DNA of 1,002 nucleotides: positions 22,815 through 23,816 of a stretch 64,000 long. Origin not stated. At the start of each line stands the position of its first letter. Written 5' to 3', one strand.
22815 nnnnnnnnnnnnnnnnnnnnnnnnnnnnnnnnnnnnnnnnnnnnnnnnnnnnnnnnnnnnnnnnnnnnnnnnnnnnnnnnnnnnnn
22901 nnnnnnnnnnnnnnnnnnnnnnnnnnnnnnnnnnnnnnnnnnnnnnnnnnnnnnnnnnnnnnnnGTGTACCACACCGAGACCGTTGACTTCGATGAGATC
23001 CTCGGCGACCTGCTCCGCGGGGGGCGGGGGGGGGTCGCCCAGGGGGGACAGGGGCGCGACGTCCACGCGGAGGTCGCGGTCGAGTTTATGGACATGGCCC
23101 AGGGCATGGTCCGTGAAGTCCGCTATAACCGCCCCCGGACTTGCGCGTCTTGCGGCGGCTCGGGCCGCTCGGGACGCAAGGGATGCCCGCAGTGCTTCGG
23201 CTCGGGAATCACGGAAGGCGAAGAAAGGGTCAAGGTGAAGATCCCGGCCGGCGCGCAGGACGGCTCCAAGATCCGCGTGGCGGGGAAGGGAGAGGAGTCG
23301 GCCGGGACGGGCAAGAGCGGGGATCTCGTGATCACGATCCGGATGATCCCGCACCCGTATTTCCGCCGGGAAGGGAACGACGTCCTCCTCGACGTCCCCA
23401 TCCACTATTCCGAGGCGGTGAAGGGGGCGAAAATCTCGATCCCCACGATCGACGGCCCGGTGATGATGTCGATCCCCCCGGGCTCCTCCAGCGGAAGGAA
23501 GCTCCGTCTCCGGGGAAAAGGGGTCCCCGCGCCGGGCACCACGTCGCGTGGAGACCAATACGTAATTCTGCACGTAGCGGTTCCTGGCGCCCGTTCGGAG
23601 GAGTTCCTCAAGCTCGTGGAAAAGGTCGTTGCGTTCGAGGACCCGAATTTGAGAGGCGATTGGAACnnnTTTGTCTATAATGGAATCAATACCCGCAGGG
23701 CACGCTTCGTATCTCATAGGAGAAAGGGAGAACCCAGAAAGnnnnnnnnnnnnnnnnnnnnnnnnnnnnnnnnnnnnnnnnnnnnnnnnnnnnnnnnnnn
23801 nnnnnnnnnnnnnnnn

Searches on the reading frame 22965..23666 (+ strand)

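Call 72: search_protein_families(library=ncbifam, proteins=[window:22965-23666:+], max_evalue=0.00001)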
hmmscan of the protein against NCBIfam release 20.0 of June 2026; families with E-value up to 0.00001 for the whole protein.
window:22965-23666:+ (234 aa): 10 families
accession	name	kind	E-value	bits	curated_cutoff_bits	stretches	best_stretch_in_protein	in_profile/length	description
TIGR02349.1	DnaJ_bact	equivalog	1.4e-57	195.7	377.2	2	58-221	187-350/354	molecular chaperone DnaJ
NF008035.0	PRK10767.1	subfamily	1.6e-48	165.6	338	1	58-221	181-344/374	molecular chaperone DnaJ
NF010872.0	PRK14279.1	equivalog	1.4e-45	156.1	556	2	60-216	215-370/394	molecular chaperone DnaJ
NF010874.0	PRK14281.1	equivalog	8.4e-42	143.7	619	1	59-216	207-367/397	chaperone protein DnaJ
NF010894.0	PRK14301.1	equivalog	5.2e-40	137.6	548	1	59-219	185-345/373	chaperone protein DnaJ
NF010885.0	PRK14292.1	equivalog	5.6e-36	124.3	585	1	58-213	184-337/371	chaperone protein DnaJ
NF010871.0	PRK14278.1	equivalog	1.6e-33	116.1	502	1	58-222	183-348/378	molecular chaperone DnaJ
NF007618.0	PRK10266.1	equivalog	1.3e-32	113.5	403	1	24-222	111-291/306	curved DNA-binding protein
NF010892.0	PRK14299.1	equivalog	2.4e-32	112.4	392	1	85-220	154-282/291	chaperone protein DnaJ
NF037946.1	terminal_TopJ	equivalog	4.8e-15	55.1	300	1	59-189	657-786/810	terminal organelle assembly protein TopJ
